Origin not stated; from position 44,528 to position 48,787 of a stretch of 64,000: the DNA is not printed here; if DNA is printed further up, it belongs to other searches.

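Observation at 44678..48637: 1319-aa secreted fusion of a PGRP-type peptidoglycan amidase, a subtilisin-like protease and four repeats of an unrecognised domain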

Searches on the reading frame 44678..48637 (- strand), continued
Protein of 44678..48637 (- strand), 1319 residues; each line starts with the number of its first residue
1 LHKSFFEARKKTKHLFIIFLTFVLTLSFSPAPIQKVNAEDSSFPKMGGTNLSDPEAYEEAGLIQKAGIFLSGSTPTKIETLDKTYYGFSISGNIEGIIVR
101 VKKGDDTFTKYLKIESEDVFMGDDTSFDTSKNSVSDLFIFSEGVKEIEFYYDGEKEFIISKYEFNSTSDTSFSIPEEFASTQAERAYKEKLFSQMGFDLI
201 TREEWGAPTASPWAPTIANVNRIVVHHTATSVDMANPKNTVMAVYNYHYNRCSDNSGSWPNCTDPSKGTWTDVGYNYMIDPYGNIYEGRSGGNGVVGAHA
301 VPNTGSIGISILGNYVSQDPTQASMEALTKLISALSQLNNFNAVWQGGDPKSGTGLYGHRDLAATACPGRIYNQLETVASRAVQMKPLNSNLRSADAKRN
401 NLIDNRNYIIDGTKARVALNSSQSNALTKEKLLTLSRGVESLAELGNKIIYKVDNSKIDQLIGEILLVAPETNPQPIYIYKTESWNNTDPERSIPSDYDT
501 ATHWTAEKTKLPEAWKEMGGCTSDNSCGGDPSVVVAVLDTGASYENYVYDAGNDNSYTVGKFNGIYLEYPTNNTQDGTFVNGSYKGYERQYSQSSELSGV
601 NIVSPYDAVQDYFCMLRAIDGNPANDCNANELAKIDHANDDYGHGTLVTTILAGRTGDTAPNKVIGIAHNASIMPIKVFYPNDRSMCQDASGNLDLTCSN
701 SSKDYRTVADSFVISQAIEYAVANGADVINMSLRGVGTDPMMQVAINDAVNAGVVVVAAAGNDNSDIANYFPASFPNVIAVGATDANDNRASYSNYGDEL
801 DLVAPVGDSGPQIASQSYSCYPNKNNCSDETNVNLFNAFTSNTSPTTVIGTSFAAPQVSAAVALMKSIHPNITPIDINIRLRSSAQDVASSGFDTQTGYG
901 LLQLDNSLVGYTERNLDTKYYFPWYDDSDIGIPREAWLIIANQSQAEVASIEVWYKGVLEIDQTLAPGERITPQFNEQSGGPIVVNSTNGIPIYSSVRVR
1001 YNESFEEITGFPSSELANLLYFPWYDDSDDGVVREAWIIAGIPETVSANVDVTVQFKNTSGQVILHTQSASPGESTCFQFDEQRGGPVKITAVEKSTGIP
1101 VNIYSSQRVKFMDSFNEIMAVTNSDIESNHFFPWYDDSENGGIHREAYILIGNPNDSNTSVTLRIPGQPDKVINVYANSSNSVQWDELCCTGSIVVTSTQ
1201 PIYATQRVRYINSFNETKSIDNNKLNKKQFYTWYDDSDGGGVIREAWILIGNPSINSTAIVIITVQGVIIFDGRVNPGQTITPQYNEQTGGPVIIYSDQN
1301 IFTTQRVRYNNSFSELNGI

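Call 25: find_encoding_contigs(protein=P0003, flank=8000, max_places=2)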
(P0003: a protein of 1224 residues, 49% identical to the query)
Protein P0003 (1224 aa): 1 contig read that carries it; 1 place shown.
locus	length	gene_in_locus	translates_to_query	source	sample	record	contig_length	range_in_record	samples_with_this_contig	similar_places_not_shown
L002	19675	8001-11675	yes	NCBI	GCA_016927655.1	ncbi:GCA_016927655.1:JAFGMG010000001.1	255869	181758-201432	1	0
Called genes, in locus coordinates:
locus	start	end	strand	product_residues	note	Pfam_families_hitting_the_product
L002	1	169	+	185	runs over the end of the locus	PF28549:NDPSase_N, PF00293:NUDIX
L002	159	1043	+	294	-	PF01073:3Beta_HSD (weak), PF01370:Epimerase, PF02719:Polysacc_synt_2 (faint), PF04321:RmlD_sub_bind, PF16363:GDP_Man_Dehyd, PF07993:NAD_binding_4 (weak)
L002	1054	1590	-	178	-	PF10543:ORF6N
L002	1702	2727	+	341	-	PF01073:3Beta_HSD, PF01370:Epimerase, PF02719:Polysacc_synt_2, PF04321:RmlD_sub_bind, PF07993:NAD_binding_4, PF16363:GDP_Man_Dehyd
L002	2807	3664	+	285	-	PF00483:NTP_transferase, PF12804:NTP_transf_3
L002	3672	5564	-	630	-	PF13620:CarboxypepD_reg, PF13715:CarbopepD_reg_2, PF08308:PEGA (faint), PF09430:EMC7_beta-sandw (faint), PF00930:DPPIV_N (faint), PF26550:Tricorn_2nd (faint), PF07676:PD40 (faint), PF26549:Tricorn_N (weak)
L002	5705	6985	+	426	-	PF03721:UDPG_MGDP_dh_N, PF00984:UDPG_MGDP_dh, PF03720:UDPG_MGDP_dh_C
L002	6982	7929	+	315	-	PF00535:Glycos_transf_2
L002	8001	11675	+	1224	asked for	PF01510:Amidase_2, PF00082:Peptidase_S8, PF01839:FG-GAP (faint), PF13517:FG-GAP_3 (weak)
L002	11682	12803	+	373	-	PF02350:Epimerase_2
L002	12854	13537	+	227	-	PF00483:NTP_transferase, PF12804:NTP_transf_3, PF20202:DUF6564 (weak)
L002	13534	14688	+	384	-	PF04464:Glyphos_transf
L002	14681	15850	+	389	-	PF00534:Glycos_transf_1, PF13692:Glyco_trans_1_4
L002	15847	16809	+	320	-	PF03706:LPG_synthase_TM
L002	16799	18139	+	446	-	PF02366:PMT, PF09913:DUF2142, PF13231:PMT_2 (weak)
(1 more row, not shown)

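Call 26: find_encoding_contigs(protein=P0011, flank=8000, max_places=1)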
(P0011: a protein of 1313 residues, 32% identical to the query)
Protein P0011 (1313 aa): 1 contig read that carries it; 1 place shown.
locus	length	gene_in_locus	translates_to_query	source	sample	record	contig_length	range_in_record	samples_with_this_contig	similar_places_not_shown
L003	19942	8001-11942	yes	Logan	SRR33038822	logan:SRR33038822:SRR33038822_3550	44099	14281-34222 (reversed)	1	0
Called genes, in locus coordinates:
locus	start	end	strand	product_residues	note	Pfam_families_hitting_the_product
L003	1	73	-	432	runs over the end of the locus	PF08529:NusA_N, PF13184:KH_NusA_1st, PF26594:KH_NusA_2nd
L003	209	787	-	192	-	-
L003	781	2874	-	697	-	-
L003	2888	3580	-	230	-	PF00963:Cohesin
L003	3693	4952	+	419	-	-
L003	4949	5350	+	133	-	-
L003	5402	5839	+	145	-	-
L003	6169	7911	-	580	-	PF00580:UvrD-helicase, PF13245:AAA_19, PF13604:AAA_30 (weak), PF01443:Viral_helicase1 (faint), PF13361:UvrD_C, PF13538:UvrD_C_2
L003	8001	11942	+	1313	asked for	PF01510:Amidase_2, PF00082:Peptidase_S8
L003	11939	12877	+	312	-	PF05050:Methyltransf_21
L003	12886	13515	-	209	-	PF05050:Methyltransf_21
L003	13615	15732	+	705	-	PF13439:Glyco_transf_4 (weak), PF00534:Glycos_transf_1, PF13692:Glyco_trans_1_4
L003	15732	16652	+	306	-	PF00535:Glycos_transf_2, PF10111:Glyco_tranf_2_2 (weak), PF13506:Glyco_transf_21 (weak), PF13641:Glyco_tranf_2_3 (weak)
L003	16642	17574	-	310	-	PF01370:Epimerase, PF04321:RmlD_sub_bind (weak), PF16363:GDP_Man_Dehyd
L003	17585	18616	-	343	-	PF01370:Epimerase, PF04321:RmlD_sub_bind (weak), PF16363:GDP_Man_Dehyd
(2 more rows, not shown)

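Call 27: find_encoding_contigs(protein=P0013, flank=8000, max_places=1)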
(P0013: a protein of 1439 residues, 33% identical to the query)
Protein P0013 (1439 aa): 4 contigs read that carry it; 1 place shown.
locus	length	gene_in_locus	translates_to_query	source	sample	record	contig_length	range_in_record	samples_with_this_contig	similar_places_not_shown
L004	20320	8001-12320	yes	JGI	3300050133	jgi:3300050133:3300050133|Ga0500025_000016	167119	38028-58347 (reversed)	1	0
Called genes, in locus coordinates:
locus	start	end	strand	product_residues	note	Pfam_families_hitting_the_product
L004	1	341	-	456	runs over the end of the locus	PF08529:NusA_N, PF13184:KH_NusA_1st, PF26594:KH_NusA_2nd, PF07382:HC2 (weak)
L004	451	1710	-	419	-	-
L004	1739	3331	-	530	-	PF13231:PMT_2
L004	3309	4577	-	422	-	-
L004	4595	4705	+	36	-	-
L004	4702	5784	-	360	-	-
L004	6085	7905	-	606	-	PF00580:UvrD-helicase, PF13086:AAA_11 (weak), PF13245:AAA_19, PF01443:Viral_helicase1 (faint), PF13361:UvrD_C, PF13538:UvrD_C_2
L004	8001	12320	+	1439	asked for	PF01510:Amidase_2, PF00082:Peptidase_S8, PF01839:FG-GAP (faint), PF01833:TIG, PF13517:FG-GAP_3 (weak)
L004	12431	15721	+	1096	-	PF22148:Fervidolysin_NPro-like, PF00082:Peptidase_S8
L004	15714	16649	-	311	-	PF01370:Epimerase, PF04321:RmlD_sub_bind (weak), PF16363:GDP_Man_Dehyd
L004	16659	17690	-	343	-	PF01370:Epimerase, PF04321:RmlD_sub_bind, PF16363:GDP_Man_Dehyd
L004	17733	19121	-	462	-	-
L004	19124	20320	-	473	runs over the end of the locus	PF05401:NodS, PF13489:Methyltransf_23, PF13847:Methyltransf_31, PF08241:Methyltransf_11, PF08242:Methyltransf_12, PF13649:Methyltransf_25, PF00535:Glycos_transf_2, PF10111:Glyco_tranf_2_2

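Call 28: find_encoding_contigs(protein=P0017, flank=8000, max_places=1)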
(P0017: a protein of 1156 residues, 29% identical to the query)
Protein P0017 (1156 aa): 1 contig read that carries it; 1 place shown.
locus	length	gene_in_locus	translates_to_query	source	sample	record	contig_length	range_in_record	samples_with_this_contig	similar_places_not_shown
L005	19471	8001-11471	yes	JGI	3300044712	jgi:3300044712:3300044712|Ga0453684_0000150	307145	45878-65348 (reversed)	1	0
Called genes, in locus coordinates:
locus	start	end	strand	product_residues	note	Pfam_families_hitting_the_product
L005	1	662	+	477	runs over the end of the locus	PF02878:PGM_PMM_I, PF02879:PGM_PMM_II, PF02880:PGM_PMM_III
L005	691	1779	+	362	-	PF00483:NTP_transferase, PF22640:ManC_GMP_beta-helix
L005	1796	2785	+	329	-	PF00106:adh_short (faint), PF01073:3Beta_HSD, PF01370:Epimerase, PF02719:Polysacc_synt_2, PF04321:RmlD_sub_bind, PF05368:NmrA (weak), PF07993:NAD_binding_4 (faint), PF16363:GDP_Man_Dehyd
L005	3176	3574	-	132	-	-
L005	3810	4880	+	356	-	PF13439:Glyco_transf_4 (weak), PF00534:Glycos_transf_1, PF13692:Glyco_trans_1_4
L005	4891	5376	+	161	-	PF04138:GtrA_DPMS_TM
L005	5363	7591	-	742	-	PF20706:GT4-conflict, PF00534:Glycos_transf_1, PF13692:Glyco_trans_1_4, PF00534:Glycos_transf_1, PF13692:Glyco_trans_1_4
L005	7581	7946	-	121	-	-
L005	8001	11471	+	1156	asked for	PF01510:Amidase_2, PF00082:Peptidase_S8, PF13517:FG-GAP_3, PF01839:FG-GAP (weak)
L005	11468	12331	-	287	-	PF01040:UbiA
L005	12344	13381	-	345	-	PF01073:3Beta_HSD, PF01370:Epimerase, PF02719:Polysacc_synt_2, PF04321:RmlD_sub_bind, PF13460:NAD_binding_10, PF16363:GDP_Man_Dehyd, PF07993:NAD_binding_4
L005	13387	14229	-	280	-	PF00535:Glycos_transf_2, PF13641:Glyco_tranf_2_3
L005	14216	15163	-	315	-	PF01370:Epimerase, PF02719:Polysacc_synt_2 (faint), PF07993:NAD_binding_4 (faint), PF16363:GDP_Man_Dehyd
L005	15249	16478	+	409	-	PF13439:Glyco_transf_4, PF20706:GT4-conflict (weak), PF00534:Glycos_transf_1, PF13692:Glyco_trans_1_4, PF13524:Glyco_trans_1_2 (weak)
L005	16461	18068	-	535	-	PF13231:PMT_2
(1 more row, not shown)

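Call 95: find_encoding_contigs(protein=P0001, flank=1000, max_places=3)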
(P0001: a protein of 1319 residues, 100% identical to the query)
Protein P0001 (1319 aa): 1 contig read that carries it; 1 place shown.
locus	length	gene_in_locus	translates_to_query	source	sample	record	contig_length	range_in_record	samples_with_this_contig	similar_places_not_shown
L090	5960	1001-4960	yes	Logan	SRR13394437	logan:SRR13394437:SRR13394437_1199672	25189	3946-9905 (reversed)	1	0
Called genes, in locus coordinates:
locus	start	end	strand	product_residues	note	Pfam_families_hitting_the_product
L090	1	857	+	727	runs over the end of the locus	PF00535:Glycos_transf_2, PF13439:Glyco_transf_4 (weak), PF13692:Glyco_trans_1_4 (faint), PF00534:Glycos_transf_1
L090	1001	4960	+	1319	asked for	PF01510:Amidase_2, PF00082:Peptidase_S8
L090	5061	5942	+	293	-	PF13489:Methyltransf_23, PF00398:RrnaAD (weak), PF05401:NodS (weak), PF08241:Methyltransf_11 (faint), PF08242:Methyltransf_12, PF13649:Methyltransf_25 (weak)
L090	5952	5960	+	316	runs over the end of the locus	-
